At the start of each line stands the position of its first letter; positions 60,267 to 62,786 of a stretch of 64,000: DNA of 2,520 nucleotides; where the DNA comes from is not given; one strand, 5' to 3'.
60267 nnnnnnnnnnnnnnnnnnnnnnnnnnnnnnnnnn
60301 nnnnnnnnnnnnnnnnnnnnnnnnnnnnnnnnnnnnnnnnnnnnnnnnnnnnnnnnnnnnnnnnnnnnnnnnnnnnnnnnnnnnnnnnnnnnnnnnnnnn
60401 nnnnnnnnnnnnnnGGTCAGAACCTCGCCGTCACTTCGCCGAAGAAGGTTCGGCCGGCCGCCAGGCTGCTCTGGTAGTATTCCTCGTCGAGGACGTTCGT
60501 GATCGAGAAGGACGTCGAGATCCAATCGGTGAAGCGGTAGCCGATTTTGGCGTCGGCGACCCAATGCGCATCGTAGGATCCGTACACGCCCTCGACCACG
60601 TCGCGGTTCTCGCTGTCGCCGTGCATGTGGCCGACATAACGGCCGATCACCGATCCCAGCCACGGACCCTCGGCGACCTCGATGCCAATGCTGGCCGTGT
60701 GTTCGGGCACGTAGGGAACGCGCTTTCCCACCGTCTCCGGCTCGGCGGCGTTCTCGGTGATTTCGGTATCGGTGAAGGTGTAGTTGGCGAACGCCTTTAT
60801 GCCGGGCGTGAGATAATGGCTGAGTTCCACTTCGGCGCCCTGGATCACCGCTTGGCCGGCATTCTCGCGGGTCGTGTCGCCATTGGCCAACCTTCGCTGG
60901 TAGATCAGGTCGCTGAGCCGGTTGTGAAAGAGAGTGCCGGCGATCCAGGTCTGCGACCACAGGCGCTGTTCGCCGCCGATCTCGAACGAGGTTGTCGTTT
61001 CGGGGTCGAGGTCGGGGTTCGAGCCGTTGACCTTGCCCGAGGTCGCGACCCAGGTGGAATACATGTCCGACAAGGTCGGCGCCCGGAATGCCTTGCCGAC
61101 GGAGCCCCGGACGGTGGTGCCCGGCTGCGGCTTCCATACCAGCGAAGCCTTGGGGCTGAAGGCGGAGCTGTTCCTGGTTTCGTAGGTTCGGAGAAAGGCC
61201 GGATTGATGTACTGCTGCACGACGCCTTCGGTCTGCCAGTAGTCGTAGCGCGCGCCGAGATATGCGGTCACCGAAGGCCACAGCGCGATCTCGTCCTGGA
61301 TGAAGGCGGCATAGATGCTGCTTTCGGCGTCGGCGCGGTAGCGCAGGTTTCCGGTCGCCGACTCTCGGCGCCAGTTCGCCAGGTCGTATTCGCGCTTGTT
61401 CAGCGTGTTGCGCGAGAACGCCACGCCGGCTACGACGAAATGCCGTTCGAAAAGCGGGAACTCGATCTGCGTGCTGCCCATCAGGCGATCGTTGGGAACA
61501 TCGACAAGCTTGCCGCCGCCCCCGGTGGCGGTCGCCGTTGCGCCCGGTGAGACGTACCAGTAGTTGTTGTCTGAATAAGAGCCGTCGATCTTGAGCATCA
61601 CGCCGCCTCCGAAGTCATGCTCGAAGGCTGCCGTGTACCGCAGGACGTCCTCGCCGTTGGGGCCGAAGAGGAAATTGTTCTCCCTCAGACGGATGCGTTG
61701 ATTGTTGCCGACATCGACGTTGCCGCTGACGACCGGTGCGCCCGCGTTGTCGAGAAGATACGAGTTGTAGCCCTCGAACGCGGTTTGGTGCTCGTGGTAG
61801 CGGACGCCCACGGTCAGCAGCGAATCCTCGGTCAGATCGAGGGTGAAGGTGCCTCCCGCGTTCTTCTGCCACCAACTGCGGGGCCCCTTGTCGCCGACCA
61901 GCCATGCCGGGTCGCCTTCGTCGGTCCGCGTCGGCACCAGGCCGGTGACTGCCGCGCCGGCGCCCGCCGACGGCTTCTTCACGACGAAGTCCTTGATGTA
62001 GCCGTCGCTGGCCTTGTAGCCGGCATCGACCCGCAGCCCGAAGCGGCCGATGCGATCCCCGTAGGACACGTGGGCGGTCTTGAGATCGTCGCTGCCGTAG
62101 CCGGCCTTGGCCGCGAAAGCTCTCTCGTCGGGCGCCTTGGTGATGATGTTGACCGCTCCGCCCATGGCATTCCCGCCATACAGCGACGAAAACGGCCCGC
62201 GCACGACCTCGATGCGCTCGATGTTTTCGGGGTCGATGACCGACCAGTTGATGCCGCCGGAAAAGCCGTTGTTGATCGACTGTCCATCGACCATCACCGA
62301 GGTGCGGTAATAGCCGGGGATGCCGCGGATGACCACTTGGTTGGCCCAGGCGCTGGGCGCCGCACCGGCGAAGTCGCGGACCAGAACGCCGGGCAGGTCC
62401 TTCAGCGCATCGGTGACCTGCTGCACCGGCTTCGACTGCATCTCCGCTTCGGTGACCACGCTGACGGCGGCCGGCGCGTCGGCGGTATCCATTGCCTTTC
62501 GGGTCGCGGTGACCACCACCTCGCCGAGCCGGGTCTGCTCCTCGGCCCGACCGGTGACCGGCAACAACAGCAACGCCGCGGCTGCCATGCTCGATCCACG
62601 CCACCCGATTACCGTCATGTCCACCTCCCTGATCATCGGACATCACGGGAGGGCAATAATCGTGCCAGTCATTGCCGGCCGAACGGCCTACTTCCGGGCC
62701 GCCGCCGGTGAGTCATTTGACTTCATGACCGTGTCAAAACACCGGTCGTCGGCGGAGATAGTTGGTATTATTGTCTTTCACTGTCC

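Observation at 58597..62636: Tightly coupled operon: TonB-dependent receptor, His/Met-tailed periplasmic protein, NapH/NosR-like membrane 4Fe-4S protein and Cys-rich mini-protein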

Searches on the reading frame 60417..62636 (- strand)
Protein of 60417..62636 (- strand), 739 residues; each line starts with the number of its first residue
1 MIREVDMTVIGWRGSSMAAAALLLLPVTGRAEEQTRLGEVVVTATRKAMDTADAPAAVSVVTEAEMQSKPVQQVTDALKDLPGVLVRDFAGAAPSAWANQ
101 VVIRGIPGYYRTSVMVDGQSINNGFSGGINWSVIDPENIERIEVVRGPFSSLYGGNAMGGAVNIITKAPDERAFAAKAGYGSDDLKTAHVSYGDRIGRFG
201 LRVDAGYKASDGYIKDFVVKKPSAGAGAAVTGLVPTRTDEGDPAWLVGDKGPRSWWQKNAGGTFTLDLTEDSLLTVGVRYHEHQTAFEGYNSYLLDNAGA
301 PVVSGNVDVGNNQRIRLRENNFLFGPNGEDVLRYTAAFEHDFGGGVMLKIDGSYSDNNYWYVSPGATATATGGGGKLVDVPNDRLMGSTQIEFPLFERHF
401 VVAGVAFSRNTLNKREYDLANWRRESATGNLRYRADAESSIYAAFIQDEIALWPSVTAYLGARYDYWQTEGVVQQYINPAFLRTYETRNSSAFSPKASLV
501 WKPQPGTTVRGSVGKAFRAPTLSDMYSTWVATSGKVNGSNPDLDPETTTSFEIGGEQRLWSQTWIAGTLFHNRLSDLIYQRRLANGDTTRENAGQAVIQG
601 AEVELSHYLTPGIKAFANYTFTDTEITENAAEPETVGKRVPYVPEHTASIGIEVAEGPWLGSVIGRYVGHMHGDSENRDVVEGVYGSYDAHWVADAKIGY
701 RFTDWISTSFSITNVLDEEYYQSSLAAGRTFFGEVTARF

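Call 3: search_protein_families(library=pfam, proteins=[window:60417-62636:-], max_evalue=0.1)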
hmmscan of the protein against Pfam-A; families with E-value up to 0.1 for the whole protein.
window:60417-62636:- (739 aa): 5 families
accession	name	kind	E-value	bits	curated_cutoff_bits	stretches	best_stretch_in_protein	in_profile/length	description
PF00593.30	TonB_dep_Rec_b-barrel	-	1.3e-57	197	27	1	300-715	31-436/436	TonB dependent receptor-like, beta-barrel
PF07715.20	Plug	-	1.3e-28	100.1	23.9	1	52-161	3-107/107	TonB-dependent Receptor Plug Domain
PF14905.12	OMP_b-brl_3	-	2.5e-11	43.7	27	1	382-630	54-303/408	Outer membrane protein beta-barrel family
PF25183.1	OMP_b-brl_4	-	8e-05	21.7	30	1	426-530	352-473/838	Outer membrane beta barrel domain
PF10082.15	BBP2_2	-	0.0069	15.7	23.7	0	489-521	252-284/378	Putative beta-barrel porin 2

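Call 4: search_protein_families(library=ncbifam, proteins=[window:60417-62636:-], max_evalue=0.1)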
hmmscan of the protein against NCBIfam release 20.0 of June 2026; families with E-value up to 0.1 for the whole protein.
window:60417-62636:- (739 aa): 34 families (the best 25 are shown)
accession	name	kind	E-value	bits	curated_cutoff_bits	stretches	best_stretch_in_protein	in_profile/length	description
TIGR01783.1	TonB-siderophor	subfamily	4.4e-65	220.5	223.5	2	439-725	364-625/649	TonB-dependent siderophore receptor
TIGR01785.1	TonB-hemin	subfamily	3.8e-64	217.3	316.85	2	397-739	321-677/677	TonB-dependent heme/hemoglobin receptor family protein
TIGR01786.1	TonB-hemlactrns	subfamily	2.6e-57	194.7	323.75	2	408-725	367-691/719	TonB-dependent hemoglobin/transferrin/lactoferrin family receptor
NF010010.0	PRK13483.1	equivalog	3.9e-46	157.3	927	2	27-168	23-164/660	ligand-gated channel protein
TIGR01779.1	TonB-B12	equivalog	2.4e-42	145.3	599.7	2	20-213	11-202/614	TonB-dependent vitamin B12 receptor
NF010038.0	PRK13513.1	equivalog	6.6e-37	127.4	942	2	29-168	27-166/659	ligand-gated channel protein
NF007478.2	PRK10064.1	equivalog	3.2e-36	124.8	745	2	19-168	15-159/663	catecholate siderophore receptor CirA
NF050067.1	TonBEntbctnRecCfrA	equivalog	4.3e-36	124.5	1200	2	24-169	13-160/698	TonB-dependent ferric enterobactin receptor CfrA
NF010651.0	PRK14050.1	equivalog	6.2e-36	123.8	884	2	42-182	67-202/730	TonB-dependent siderophore receptor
NF010011.0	PRK13484.1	equivalog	2.9e-35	121.7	1197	2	27-181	20-173/682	IreA family TonB-dependent siderophore receptor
NF049944.1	TonB_dep_PUIUD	equivalog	5.5e-33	114.2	850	2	439-654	391-603/686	TonB-dependent receptor, PUIUD motif-type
TIGR01782.1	TonB-Xanth-Caul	subfamily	3.1e-32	111.8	310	2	328-723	412-842/868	TonB-dependent receptor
NF053590.1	TonB_dep_TOL0244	equivalog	4.3e-32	111.5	645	2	37-202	10-176/604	TOL_0244 family TonB-dependent receptor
NF010012.0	PRK13486.1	equivalog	5.7e-32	110.9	924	2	40-171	28-162/696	TonB-dependent receptor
NF007926.1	PRK10641.1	equivalog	7.7e-30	104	836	2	27-213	16-200/617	TonB-dependent vitamin B12 receptor BtuB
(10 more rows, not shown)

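Call 13: search_solved_structures(query=window:60417-62636:-, max_evalue=1e-10)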
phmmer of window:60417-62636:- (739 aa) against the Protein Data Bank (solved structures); distinct sequences matched with E-value up to 1e-10: 42.
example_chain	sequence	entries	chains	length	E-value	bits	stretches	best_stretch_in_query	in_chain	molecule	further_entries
2hdf_A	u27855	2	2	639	3.1e-32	114.9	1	40-169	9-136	Colicin I receptor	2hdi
9nn6_A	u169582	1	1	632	4.9e-32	114.3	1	40-169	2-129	Colicin I receptor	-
6v81_A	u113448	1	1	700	1.1e-23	86.7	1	18-182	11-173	Probable TonB-dependent receptor YncD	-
8the_A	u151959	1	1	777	5.1e-22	81.2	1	40-171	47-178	Heme/hemoglobin uptake outer membrane receptor PhuR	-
5fp2_A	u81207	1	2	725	1.7e-21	79.4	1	28-173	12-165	FERRIC ENTEROBACTIN RECEPTOR PIRA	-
9c4o_A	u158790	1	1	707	2.5e-21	78.9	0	492-679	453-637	Pyrroloquinoline quinone transporter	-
6bpm_C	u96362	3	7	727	1e-20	76.9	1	530-729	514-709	Catecholate siderophore receptor Fiu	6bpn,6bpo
5nec_A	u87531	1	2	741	2.1e-20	75.8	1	445-727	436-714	TonB-dependent siderophore receptor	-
1by3_A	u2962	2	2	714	1.4e-18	69.8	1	43-195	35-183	PROTEIN (FERRICHROME-IRON RECEPTOR PRECURSOR (FHUA)) | FERRIC HYDROXAMATE UPTAKE PROTEIN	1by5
1fi1_A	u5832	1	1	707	2.2e-18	69.1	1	43-195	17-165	FERRICHROME-IRON RECEPTOR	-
4cu4_A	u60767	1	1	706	2.3e-18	69.1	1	43-195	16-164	FERRICHROME-IRON RECEPTOR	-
1fcp_A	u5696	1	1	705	2.3e-18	69.1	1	43-195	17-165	PROTEIN (FERRIC HYDROXAMATE UPTAKE RECEPTOR)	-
8a8c_A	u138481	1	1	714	3.4e-18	68.5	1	43-195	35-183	Ferrichrome outer membrane transporter/phage receptor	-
8a60_A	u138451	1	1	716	3.5e-18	68.5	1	43-195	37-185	Ferrichrome outer membrane transporter/phage receptor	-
1qff_A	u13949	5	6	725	3.6e-18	68.5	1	43-195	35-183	FERRIC HYDROXAMATE UPTAKE RECEPTOR | PROTEIN (FERRIC HYDROXAMATE UPTAKE RECEPTOR) | FERRIC HYDROXAMATE RECEPTOR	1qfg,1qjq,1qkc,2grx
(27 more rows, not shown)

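Call 69: find_related_loci(query=A6, collection=metagenome_contigs, flank=6000)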
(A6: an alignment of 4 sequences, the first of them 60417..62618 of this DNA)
Query A6 (733 aa) in metagenome_contigs; peptide patterns used: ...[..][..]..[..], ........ (x = any residue, [..] = any of these).
361 stretches matched a pattern; 225 encode a relative of the query (tblastn E <= 1e-3); the best 80 are kept; 80 distinct loci.
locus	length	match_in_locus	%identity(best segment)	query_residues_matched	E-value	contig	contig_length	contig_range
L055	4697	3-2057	47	48-733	0e+0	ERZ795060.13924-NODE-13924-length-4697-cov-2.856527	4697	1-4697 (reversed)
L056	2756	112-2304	42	3-733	0e+0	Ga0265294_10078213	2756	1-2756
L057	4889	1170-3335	42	10-733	0e+0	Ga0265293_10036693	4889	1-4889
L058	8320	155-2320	42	10-733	0e+0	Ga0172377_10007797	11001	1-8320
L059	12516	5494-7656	43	10-733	0e+0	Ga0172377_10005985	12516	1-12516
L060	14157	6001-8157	39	19-733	3e-163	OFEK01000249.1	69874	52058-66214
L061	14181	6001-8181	39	4-733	1e-161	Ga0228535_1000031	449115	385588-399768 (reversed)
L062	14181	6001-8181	39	4-733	3e-160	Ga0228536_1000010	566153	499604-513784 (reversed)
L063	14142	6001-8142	39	24-733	9e-156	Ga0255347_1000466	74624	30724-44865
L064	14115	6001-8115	42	31-733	5e-175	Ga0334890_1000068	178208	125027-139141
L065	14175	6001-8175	38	20-733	7e-154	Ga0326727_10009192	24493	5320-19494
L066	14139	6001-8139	38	22-733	1e-154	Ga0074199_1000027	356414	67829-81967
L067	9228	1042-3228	37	11-733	3e-150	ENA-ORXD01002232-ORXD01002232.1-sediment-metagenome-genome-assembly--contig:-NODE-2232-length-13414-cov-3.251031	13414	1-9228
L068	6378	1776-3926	38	10-729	4e-150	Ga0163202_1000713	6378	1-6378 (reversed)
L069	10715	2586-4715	37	20-733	7e-149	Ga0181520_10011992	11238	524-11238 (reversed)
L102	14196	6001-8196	43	1-733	0e+0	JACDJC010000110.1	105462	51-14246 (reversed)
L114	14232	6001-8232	34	22-733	3e-109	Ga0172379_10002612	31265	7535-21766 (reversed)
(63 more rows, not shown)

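Call 73: search_protein_families(library=pfam, proteins=[L059:7669-8625:+, L059:8612-9625:+, L059:9576-10886:+, L059:10883-11680:+, L059:2326-3144:-, L059:1332-2333:-, L059:681-1328:-, L102:10500-11441:+, L102:12433-13710:+, L102:8503-10500:+], max_evalue=0.001)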
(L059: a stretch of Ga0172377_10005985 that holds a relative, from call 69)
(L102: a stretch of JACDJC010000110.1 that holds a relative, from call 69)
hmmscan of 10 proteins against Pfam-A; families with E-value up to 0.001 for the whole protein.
L059:7669-8625:+ (318 aa): 0 families

L059:8612-9625:+ (337 aa): 6 families
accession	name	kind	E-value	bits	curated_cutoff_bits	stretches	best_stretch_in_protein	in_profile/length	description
PF12801.12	Fer4_5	-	6.9e-12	45.6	22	1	83-127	2-47/48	4Fe-4S binding domain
PF13237.11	Fer4_10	-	2.3e-09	37.5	25.5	1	251-300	2-53/53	4Fe-4S dicluster domain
PF13187.11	Fer4_9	-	1.7e-06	28.4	27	1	257-301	1-49/52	4Fe-4S dicluster domain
PF12838.12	Fer4_7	-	2.3e-06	28.4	27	1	257-301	1-50/52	4Fe-4S dicluster domain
PF14697.11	Fer4_21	-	6.2e-06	26.7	35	1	255-306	5-58/59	4Fe-4S dicluster domain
PF00037.32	Fer4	-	9.5e-05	22.5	21.1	0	286-301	5-20/24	4Fe-4S binding domain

L059:9576-10886:+ (436 aa): 1 family
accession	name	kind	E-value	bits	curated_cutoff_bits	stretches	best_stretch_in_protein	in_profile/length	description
PF06050.19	HGD-D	-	3.9e-89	300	28.4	1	81-428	1-342/342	2-hydroxyglutaryl-CoA dehydratase, D-component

L059:10883-11680:+ (265 aa): 1 family
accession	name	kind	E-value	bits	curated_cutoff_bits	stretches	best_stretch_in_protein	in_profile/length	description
PF01869.26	BcrAD_BadFG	-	1.2e-51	176.2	31.5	1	5-258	1-271/271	BadF/BadG/BcrA/BcrD ATPase family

L059:2326-3144:- (272 aa): 2 families
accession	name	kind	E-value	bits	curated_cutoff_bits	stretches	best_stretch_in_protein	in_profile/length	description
PF10670.15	DUF4198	-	1.4e-05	25.8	34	1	129-194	129-197/209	Domain of unknown function (DUF4198)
PF13620.12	CarboxypepD_reg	-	0.00017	22.3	32.3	1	159-209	10-62/82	Carboxypeptidase regulatory-like domain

L059:1332-2333:- (333 aa): 12 families
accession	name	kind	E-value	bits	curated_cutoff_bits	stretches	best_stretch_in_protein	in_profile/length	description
PF12801.12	Fer4_5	-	6.2e-11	42.5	22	1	87-128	5-47/48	4Fe-4S binding domain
PF13237.11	Fer4_10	-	1.5e-09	38.1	25.5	1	253-299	5-53/53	4Fe-4S dicluster domain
PF12838.12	Fer4_7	-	7.3e-09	36.4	27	1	256-300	1-50/52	4Fe-4S dicluster domain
PF13187.11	Fer4_9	-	4.7e-08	33.4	27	1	257-301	2-50/52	4Fe-4S dicluster domain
PF00037.32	Fer4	-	1.9e-07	31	21.1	2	285-301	5-21/24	4Fe-4S binding domain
PF12800.12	Fer4_4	-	6.9e-07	29.5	24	0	255-270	2-17/17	4Fe-4S binding domain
PF14697.11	Fer4_21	-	1.1e-05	25.9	35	1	255-303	6-56/59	4Fe-4S dicluster domain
PF12837.12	Fer4_6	-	1.1e-05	25.5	25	0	255-271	7-23/24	4Fe-4S binding domain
PF13183.11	Fer4_8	-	1.4e-05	26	27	0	283-300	49-66/68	4Fe-4S dicluster domain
PF25160.1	LdpA_Fe-S-bd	-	2.3e-05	24.5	27.6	0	280-308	20-48/49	LdpA Fe-S cluster-binding domain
PF13484.11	Fer4_16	-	6.7e-05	24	30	0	257-279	2-25/66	4Fe-4S double cluster binding domain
PF17179.9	Fer4_22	-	0.00036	21.8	27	0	280-300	73-93/95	4Fe-4S dicluster domain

L059:681-1328:- (215 aa): 1 family
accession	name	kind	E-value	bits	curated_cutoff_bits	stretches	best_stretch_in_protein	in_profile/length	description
PF13386.12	DsbD_2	-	9.7e-17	61.9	24.9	1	9-206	2-198/199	Cytochrome C biogenesis protein transmembrane region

L102:10500-11441:+ (313 aa): 0 families

L102:12433-13710:+ (425 aa): 1 family
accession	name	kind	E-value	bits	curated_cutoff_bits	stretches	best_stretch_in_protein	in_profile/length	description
PF06050.19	HGD-D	-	4.9e-91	306.3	28.4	1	70-417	1-342/342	2-hydroxyglutaryl-CoA dehydratase, D-component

L102:8503-10500:+ (665 aa): 3 families
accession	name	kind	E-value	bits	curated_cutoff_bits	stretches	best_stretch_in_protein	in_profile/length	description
PF00593.30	TonB_dep_Rec_b-barrel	-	1.1e-60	207.2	27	1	228-639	27-434/436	TonB dependent receptor-like, beta-barrel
PF07715.20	Plug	-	2.2e-27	96.1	23.9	1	42-153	2-107/107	TonB-dependent Receptor Plug Domain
PF25183.1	OMP_b-brl_4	-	3.5e-06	26.2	30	1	361-637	359-625/838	Outer membrane beta barrel domain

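Call 98: search_protein_families(library=pfam, proteins=[L114:1923-2357:+, L114:2367-3092:+, L114:3038-3943:+, L114:3953-4330:+, L114:4634-5200:+, L114:5231-5698:+, L114:8292-9386:+, L114:12509-13192:+, L114:13270-14232:+], max_evalue=0.001)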
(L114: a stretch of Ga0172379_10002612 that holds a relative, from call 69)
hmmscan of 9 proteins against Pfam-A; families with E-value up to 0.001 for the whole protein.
L114:1923-2357:+ (144 aa): 6 families
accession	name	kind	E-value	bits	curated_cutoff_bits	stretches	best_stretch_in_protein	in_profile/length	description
PF00085.26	Thioredoxin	-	4.4e-14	52.8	23.5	1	50-141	12-102/103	Thioredoxin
PF00578.27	AhpC-TSA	-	6.4e-08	33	26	1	50-119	21-88/124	AhpC/TSA family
PF13098.12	Thioredoxin_2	-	8.7e-06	26.5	27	1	54-140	3-104/104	Thioredoxin-like domain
PF08534.16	Redoxin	-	2.9e-05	24.3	26.6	1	52-109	23-83/148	Redoxin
PF13899.12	Thioredoxin_7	-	7.8e-05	23.2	27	1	46-76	7-37/83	Thioredoxin-like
PF13905.12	Thioredoxin_8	-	0.00012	22.8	27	1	56-112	1-59/94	Thioredoxin-like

L114:2367-3092:+ (241 aa): 2 families
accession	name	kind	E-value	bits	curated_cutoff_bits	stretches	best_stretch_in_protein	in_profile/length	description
PF02683.22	DsbD_TM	-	2.2e-17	63.6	27.1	1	10-215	7-215/219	Cytochrome C biogenesis protein transmembrane domain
PF13386.12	DsbD_2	-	1.3e-09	38.7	24.9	1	12-212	3-198/199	Cytochrome C biogenesis protein transmembrane region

L114:3038-3943:+ (301 aa): 3 families
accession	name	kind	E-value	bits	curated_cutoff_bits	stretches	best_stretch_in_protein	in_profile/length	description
PF13487.12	HD_5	-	3.8e-33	115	27.2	1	36-200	3-170/170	HD domain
PF01966.28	HD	-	7.3e-20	71.8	22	1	48-169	2-116/116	HD domain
PF14354.12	Lar_restr_allev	-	3.3e-05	24.5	28.6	1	226-255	3-33/58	Restriction alleviation protein Lar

L114:3953-4330:+ (125 aa): 0 families

L114:4634-5200:+ (188 aa): 0 families

L114:5231-5698:+ (155 aa): 1 family
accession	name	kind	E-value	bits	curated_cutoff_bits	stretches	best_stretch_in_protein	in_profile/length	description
PF01322.25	Cytochrom_C_2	-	6.8e-32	111.4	26.5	1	32-149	2-120/121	Cytochrome C'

L114:8292-9386:+ (364 aa): 1 family
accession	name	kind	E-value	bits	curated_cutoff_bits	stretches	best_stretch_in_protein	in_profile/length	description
PF10670.15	DUF4198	-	5.9e-05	23.7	34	1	203-265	132-195/209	Domain of unknown function (DUF4198)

L114:12509-13192:+ (227 aa): 1 family
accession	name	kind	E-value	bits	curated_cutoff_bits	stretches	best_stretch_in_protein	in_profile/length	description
PF13386.12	DsbD_2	-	6.6e-21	75.6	24.9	1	13-221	2-198/199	Cytochrome C biogenesis protein transmembrane region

L114:13270-14232:+ (321 aa): 2 families
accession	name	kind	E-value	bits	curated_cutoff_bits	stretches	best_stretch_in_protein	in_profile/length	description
PF03929.21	PepSY_TM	-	3.5e-44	152.2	28.8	1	7-250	2-220/295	PepSY-associated TM region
PF03413.25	PepSY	-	1.6e-07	32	24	1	57-123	5-58/60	Peptidase propeptide and YPEB domain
